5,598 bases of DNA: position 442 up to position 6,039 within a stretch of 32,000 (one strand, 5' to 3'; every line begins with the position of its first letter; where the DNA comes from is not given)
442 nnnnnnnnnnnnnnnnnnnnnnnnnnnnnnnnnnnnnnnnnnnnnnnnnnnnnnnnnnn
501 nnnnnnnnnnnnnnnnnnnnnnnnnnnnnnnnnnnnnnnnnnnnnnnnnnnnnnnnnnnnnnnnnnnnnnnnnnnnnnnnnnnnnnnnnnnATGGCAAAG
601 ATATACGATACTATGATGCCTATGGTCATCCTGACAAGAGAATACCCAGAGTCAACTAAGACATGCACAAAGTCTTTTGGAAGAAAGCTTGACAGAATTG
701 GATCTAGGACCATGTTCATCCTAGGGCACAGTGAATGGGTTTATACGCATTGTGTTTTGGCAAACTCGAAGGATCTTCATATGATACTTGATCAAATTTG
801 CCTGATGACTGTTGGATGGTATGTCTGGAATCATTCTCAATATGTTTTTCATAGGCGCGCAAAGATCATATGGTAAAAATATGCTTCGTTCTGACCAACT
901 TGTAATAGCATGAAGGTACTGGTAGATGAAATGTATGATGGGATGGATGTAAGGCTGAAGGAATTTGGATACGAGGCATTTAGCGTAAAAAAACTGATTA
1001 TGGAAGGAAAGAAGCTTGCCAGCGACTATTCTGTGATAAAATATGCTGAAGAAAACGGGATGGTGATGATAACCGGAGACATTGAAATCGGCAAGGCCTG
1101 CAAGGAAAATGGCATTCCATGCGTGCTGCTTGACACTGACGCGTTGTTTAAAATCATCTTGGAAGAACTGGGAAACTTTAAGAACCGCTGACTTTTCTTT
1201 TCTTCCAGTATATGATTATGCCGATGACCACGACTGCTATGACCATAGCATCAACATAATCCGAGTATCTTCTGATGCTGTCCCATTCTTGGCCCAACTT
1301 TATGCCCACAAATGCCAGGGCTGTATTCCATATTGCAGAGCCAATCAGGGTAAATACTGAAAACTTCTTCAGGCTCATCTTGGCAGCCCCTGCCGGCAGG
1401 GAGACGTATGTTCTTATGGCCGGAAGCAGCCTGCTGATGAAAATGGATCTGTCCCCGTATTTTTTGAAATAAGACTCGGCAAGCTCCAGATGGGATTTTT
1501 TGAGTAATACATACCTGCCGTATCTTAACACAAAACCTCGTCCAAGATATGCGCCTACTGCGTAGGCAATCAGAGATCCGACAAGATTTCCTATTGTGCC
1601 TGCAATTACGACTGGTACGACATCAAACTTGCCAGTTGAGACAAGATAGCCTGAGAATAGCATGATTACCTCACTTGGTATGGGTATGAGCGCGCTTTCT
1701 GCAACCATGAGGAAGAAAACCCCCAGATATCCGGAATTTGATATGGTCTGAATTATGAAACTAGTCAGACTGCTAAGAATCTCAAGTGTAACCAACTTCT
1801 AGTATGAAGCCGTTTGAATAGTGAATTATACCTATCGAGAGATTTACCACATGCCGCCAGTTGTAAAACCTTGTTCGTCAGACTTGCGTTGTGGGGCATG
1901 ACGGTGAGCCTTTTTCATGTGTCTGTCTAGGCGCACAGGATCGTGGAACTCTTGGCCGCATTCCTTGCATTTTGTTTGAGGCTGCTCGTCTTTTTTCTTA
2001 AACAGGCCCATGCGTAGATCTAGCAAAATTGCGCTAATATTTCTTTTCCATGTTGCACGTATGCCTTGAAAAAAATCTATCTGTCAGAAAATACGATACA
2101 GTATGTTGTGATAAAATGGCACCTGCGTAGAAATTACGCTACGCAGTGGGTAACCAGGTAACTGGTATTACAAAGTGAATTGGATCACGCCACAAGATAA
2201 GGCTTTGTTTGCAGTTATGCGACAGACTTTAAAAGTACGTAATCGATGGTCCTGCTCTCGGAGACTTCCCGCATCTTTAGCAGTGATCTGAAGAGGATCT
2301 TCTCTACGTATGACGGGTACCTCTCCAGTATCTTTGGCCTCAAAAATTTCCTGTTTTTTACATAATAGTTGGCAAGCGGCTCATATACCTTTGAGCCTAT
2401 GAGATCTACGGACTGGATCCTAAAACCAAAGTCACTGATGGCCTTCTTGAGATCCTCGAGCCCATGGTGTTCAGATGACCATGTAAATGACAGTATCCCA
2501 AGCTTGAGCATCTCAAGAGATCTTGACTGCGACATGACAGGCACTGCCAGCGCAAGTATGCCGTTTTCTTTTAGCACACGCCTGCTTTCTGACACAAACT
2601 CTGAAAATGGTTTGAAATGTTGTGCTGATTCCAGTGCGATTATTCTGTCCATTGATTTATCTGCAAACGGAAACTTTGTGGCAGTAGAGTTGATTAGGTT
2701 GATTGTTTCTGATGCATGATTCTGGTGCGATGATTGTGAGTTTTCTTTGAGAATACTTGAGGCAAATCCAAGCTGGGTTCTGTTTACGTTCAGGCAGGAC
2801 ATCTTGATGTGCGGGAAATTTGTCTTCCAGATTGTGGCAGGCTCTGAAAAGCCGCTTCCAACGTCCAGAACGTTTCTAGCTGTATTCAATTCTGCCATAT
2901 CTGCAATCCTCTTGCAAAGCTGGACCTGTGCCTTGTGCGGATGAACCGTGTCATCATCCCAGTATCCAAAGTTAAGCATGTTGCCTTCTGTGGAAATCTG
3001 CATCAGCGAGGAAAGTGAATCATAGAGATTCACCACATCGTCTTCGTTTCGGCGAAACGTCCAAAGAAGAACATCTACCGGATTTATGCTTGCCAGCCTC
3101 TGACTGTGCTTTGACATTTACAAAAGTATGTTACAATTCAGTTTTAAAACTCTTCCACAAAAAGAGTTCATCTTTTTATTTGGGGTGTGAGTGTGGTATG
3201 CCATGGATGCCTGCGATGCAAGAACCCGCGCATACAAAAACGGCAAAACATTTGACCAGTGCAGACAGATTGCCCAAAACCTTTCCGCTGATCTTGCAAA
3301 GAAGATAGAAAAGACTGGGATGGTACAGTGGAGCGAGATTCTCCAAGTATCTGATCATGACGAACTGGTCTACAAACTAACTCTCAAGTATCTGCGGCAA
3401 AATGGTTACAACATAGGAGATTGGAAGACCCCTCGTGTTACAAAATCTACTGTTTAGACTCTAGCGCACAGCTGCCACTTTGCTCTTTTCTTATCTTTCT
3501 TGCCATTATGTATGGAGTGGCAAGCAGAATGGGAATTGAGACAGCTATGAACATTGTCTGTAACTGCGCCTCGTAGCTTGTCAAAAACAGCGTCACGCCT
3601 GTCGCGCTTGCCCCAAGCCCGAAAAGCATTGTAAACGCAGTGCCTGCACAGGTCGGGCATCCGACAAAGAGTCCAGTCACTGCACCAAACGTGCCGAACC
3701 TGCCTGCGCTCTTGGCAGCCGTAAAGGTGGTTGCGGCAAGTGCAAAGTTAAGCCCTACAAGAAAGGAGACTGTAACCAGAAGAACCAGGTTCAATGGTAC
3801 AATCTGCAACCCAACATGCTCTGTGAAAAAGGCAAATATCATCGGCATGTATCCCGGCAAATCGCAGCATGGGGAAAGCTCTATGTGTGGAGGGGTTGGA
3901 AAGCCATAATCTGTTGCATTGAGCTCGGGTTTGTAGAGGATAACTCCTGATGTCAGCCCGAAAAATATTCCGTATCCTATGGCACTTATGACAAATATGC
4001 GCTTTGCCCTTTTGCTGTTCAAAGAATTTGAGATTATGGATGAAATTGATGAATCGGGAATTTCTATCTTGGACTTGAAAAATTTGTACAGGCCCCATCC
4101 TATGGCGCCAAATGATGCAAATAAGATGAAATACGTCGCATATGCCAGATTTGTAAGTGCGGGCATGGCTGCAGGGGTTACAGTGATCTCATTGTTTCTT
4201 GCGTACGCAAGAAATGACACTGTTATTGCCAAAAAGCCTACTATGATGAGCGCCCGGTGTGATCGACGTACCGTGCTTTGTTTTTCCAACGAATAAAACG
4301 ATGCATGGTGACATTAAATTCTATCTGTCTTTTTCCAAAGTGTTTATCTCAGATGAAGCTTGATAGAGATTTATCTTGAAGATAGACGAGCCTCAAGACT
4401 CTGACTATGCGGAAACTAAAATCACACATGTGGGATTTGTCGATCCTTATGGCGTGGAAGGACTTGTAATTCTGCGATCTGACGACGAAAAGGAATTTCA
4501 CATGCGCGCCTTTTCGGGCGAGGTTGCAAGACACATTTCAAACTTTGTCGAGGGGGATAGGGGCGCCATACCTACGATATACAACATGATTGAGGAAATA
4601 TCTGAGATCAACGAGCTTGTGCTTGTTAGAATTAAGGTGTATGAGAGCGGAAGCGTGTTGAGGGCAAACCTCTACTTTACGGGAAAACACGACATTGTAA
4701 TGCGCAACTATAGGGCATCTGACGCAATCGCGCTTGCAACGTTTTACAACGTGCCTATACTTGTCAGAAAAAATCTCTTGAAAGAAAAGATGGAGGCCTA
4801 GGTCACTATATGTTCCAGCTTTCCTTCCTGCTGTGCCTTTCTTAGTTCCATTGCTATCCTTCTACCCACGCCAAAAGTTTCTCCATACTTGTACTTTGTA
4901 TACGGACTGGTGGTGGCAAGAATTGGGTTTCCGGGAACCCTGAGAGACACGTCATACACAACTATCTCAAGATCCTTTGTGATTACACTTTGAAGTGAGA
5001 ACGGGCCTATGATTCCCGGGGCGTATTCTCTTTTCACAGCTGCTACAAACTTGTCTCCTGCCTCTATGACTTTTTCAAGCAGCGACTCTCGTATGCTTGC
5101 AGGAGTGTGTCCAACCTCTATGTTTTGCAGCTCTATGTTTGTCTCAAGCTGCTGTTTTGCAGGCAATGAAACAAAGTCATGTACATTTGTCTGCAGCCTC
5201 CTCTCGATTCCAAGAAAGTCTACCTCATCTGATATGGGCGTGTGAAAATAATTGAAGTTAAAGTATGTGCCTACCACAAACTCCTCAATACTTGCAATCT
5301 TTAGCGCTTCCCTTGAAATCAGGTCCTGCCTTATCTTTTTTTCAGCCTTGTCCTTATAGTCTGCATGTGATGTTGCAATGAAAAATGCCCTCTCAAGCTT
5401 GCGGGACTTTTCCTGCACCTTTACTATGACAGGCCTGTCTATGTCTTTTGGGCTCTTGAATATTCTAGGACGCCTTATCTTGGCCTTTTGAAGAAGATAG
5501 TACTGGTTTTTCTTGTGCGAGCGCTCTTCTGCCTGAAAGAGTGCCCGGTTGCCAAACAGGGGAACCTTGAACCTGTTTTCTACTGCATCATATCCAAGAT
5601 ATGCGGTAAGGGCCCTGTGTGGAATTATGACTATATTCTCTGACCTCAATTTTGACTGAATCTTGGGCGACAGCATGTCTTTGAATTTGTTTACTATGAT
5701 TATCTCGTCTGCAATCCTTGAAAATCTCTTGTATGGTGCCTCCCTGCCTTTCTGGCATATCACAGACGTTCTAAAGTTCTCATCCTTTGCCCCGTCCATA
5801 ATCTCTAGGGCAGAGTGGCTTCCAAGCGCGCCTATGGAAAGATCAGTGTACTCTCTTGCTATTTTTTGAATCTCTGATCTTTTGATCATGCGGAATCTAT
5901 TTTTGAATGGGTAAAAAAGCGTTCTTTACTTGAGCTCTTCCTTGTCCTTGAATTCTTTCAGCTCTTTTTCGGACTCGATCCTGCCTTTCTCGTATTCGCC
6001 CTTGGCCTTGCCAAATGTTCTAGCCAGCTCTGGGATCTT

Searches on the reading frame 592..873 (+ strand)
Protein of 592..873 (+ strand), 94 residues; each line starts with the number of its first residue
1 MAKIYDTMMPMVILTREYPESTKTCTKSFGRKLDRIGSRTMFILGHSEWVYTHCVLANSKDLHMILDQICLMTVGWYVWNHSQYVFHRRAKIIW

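Call 10: search_protein_families(library=pfam, max_evalue=0.01, proteins=[window:592-873:+])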
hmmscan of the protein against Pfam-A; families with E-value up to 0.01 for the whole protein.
window:592-873:+ (94 aa): 1 family
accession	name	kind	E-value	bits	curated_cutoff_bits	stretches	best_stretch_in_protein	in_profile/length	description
PF00212.23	ANP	-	0.0015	19.2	27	1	29-38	16-25/31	Atrial natriuretic peptide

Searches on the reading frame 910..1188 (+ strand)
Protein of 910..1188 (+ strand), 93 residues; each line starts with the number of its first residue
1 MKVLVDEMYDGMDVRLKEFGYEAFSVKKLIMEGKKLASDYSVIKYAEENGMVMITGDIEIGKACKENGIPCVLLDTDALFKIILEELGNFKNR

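Call 10: search_protein_families(library=pfam, max_evalue=0.01, proteins=[window:910-1188:+])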
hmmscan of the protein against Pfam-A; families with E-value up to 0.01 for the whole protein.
window:910-1188:+ (93 aa): 1 family
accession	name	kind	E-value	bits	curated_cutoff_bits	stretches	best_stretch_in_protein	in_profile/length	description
PF18480.7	DUF5615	-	1.7e-05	25.1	23.8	1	1-59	1-57/110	Domain of unknown function (DUF5615)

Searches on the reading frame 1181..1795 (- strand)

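Call 10: search_protein_families(library=pfam, max_evalue=0.01, proteins=[window:1181-1795:-])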
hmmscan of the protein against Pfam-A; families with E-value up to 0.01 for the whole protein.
window:1181-1795:- (205 aa): 1 family
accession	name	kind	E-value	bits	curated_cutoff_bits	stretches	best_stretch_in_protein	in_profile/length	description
PF09335.16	VTT_dom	-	2.9e-25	89.5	33.9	1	39-164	1-121/123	VTT domain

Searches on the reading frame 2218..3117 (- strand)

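Call 10: search_protein_families(library=pfam, max_evalue=0.01, proteins=[window:2218-3117:-])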
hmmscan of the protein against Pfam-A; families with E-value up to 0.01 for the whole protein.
window:2218-3117:- (300 aa): 9 families
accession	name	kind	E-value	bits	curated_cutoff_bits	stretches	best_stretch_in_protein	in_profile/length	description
PF08241.18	Methyltransf_11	-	6.3e-12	46.4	21.2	1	84-189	1-94/95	Methyltransferase domain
PF13489.12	Methyltransf_23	-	6.6e-08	32.9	27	1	61-236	3-163/164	Methyltransferase domain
PF13649.12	Methyltransf_25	-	2.9e-07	31.5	27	1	83-186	1-97/97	Methyltransferase domain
PF08242.18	Methyltransf_12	-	1.9e-06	28.9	30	1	84-188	1-98/98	Methyltransferase domain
PF02353.26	CMAS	-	2.7e-06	27.3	27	1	50-205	33-179/273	Mycolic acid cyclopropane synthetase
PF13847.12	Methyltransf_31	-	1.5e-05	25.2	27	1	80-194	4-113/145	Methyltransferase domain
PF01209.24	Ubie_methyltran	-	0.00077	19.3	20.1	1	71-189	39-150/233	ubiE/COQ5 methyltransferase family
PF05175.20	MTS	-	0.00087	19.4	23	1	78-190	30-138/170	Methyltransferase small domain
PF05148.21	Methyltransf_8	-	0.006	16.9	27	0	142-218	109-183/219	Hypothetical methyltransferase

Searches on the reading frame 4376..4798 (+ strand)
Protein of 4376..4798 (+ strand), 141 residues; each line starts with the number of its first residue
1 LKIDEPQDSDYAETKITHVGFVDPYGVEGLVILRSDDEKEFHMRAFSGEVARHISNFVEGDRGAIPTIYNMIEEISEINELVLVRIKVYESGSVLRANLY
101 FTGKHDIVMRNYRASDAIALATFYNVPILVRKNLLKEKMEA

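Call 10: search_protein_families(library=pfam, max_evalue=0.01, proteins=[window:4376-4798:+])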
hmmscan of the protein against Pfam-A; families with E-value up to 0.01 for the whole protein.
window:4376-4798:+ (141 aa): 1 family
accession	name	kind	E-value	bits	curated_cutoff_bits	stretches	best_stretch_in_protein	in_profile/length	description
PF02577.19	BFN_dom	-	6.6e-08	32.8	27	1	32-138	2-107/112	Bifunctional nuclease domain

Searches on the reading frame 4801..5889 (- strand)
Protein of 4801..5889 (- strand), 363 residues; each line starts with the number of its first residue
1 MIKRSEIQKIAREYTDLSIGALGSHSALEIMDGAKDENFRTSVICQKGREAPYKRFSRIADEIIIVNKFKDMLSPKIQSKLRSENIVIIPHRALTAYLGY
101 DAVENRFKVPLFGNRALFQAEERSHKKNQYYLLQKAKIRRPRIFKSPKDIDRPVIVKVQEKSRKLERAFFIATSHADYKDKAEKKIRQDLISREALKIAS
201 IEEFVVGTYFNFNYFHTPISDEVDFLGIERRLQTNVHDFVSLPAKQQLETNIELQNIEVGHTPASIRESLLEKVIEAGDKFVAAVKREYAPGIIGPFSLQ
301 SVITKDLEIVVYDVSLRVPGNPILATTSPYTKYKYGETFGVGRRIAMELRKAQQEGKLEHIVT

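Call 10: search_protein_families(library=pfam, max_evalue=0.01, proteins=[window:4801-5889:-])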
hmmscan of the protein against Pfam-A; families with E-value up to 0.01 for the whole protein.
window:4801-5889:- (363 aa): 2 families
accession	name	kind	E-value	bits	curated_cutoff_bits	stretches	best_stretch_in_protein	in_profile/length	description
PF06973.17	DUF1297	-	3.6e-72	242.3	23.8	1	177-363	1-188/188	Domain of unknown function (DUF1297)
PF06849.18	DUF1246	-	2.4e-47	160.4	25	1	19-144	1-122/122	Protein of unknown function (DUF1246)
